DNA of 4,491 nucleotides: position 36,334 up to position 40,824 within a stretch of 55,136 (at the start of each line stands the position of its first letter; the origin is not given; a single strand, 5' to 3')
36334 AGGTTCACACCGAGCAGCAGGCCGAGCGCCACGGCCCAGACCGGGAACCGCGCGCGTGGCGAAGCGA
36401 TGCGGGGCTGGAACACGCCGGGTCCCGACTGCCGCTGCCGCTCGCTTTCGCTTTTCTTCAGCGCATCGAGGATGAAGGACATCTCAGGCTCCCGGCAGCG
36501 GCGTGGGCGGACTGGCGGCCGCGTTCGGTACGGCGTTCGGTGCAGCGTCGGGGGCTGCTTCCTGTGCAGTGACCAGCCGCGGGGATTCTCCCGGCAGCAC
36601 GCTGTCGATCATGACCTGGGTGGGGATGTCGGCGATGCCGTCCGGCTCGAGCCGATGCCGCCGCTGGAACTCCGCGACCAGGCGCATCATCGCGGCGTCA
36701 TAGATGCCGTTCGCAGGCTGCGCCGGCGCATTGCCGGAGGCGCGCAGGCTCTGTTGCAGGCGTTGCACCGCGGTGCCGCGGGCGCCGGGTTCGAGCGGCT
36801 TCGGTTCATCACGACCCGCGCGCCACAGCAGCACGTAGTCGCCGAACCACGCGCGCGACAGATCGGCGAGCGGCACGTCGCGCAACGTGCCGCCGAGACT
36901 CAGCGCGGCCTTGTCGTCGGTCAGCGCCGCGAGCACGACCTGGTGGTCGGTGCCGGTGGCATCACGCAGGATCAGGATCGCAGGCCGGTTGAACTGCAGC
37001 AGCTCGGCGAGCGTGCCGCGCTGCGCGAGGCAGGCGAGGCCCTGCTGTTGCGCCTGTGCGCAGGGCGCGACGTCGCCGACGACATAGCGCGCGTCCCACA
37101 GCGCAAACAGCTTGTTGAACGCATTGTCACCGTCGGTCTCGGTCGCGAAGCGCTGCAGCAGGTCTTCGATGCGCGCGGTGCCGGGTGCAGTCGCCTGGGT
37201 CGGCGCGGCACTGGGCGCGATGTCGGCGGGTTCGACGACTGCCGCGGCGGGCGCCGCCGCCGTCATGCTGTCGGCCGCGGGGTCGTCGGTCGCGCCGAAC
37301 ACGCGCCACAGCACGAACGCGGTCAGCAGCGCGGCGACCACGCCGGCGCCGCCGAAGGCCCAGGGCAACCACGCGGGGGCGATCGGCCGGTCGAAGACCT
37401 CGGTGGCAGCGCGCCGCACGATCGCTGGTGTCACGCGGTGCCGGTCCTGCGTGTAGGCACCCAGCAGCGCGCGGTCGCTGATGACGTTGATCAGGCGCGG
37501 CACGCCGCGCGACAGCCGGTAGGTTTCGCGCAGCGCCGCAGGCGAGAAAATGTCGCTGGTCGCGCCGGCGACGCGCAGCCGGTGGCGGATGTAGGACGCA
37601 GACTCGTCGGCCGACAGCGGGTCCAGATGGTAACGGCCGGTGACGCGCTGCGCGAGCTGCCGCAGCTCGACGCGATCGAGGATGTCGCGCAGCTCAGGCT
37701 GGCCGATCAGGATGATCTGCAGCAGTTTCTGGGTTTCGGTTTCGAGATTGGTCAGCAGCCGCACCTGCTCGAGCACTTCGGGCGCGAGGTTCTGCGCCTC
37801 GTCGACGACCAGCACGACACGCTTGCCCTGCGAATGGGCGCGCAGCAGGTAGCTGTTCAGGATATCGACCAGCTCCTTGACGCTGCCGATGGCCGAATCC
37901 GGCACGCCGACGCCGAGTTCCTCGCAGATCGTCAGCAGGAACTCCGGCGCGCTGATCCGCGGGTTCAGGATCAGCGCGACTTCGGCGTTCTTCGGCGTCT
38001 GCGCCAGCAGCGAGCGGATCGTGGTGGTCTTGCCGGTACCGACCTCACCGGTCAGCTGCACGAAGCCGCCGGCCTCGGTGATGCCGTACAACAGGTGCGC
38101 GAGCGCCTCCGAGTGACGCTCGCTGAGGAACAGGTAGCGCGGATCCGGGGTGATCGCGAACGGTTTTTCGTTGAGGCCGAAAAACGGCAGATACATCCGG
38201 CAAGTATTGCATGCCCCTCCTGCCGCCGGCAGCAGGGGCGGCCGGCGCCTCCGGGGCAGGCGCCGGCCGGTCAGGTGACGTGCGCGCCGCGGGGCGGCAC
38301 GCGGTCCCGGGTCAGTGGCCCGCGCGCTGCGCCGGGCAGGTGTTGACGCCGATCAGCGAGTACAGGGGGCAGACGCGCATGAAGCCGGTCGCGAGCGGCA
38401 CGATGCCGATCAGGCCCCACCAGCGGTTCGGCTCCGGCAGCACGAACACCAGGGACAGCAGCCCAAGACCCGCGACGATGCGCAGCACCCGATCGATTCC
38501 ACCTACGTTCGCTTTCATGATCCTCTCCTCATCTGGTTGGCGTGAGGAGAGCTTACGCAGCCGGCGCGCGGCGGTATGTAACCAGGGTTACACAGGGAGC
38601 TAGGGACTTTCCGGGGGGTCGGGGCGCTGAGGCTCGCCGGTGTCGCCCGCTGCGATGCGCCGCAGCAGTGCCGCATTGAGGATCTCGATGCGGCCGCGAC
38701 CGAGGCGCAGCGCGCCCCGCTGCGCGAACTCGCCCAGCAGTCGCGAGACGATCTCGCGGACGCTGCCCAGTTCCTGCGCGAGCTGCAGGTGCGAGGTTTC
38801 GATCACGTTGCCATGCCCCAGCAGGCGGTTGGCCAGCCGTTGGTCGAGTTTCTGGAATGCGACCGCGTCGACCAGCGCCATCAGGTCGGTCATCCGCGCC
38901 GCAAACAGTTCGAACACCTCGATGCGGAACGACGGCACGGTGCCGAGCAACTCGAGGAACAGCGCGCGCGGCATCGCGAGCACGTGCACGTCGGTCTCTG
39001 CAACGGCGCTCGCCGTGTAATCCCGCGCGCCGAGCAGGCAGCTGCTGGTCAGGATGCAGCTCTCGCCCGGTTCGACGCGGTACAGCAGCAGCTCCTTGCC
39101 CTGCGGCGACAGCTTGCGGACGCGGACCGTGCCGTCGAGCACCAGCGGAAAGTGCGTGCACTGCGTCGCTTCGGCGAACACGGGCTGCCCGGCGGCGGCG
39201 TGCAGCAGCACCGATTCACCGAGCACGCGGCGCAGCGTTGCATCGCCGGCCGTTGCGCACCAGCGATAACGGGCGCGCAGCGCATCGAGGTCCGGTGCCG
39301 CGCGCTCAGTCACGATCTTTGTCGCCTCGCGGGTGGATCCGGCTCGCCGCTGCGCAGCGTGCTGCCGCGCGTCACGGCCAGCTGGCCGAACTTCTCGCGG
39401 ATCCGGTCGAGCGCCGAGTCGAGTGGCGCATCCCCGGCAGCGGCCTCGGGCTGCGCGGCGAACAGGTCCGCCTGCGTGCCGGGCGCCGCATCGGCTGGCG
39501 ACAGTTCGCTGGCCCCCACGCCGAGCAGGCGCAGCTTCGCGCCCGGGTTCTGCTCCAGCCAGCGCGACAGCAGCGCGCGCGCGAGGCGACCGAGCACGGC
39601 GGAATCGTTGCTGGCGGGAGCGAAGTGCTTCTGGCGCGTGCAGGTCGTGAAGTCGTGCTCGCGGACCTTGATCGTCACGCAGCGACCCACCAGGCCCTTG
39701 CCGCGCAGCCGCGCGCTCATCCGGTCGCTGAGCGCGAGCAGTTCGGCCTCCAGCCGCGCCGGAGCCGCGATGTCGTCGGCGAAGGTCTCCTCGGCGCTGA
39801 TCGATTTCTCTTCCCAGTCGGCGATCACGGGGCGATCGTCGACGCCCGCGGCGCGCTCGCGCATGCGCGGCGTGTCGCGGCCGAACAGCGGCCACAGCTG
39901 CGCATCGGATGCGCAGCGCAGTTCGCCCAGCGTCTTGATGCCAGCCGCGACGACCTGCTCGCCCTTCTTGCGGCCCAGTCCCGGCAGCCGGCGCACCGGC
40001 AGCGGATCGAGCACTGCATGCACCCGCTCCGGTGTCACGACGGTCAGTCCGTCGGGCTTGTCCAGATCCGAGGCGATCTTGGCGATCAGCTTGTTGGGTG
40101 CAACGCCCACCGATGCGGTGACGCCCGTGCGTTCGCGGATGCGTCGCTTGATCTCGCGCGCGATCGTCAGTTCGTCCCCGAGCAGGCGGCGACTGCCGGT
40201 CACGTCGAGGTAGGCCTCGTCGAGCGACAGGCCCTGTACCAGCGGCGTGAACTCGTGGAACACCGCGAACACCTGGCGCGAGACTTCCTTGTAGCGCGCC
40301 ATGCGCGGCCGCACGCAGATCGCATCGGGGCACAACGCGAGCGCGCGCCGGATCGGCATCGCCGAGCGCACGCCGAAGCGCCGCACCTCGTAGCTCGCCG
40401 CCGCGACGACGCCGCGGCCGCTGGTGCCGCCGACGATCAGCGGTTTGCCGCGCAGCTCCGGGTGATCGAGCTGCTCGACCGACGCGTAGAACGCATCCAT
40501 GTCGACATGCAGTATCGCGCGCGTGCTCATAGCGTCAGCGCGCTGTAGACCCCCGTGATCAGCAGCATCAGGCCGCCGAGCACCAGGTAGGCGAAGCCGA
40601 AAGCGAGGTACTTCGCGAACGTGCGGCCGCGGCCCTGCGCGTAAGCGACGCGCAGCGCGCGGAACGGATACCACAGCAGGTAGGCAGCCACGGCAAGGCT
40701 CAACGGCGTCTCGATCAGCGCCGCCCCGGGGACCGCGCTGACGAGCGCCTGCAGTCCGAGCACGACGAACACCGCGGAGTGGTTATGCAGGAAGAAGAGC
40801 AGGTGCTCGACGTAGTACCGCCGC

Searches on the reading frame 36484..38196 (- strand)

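Call 98: search_protein_families(library=pfam, proteins=[window:36484-38196:-], max_evalue=0.00001)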
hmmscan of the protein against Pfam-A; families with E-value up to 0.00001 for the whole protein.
window:36484-38196:- (570 aa): 3 families
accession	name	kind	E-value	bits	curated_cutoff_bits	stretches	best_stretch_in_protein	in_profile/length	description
PF13401.12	AAA_22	-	3.5e-26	92.5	27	1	42-173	4-130/130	AAA domain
PF01471.23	PG_binding_1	-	7.7e-11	42.5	23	1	473-526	1-53/57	Putative peptidoglycan binding domain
PF13191.12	AAA_16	-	1.6e-09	38.9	32.6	1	24-158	4-164/167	AAA ATPase domain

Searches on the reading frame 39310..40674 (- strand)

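Call 98: search_protein_families(library=pfam, proteins=[window:39310-40674:-], max_evalue=0.00001)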
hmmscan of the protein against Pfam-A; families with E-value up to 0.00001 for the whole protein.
window:39310-40674:- (454 aa): 2 families
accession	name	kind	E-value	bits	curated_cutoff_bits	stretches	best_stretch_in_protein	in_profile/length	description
PF00817.25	IMS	-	2.4e-55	187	23.2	1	57-203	1-148/148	impB/mucB/samB family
PF11799.13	IMS_C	-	2.2e-27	96.1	20.7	1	290-401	2-106/109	impB/mucB/samB family C-terminal domain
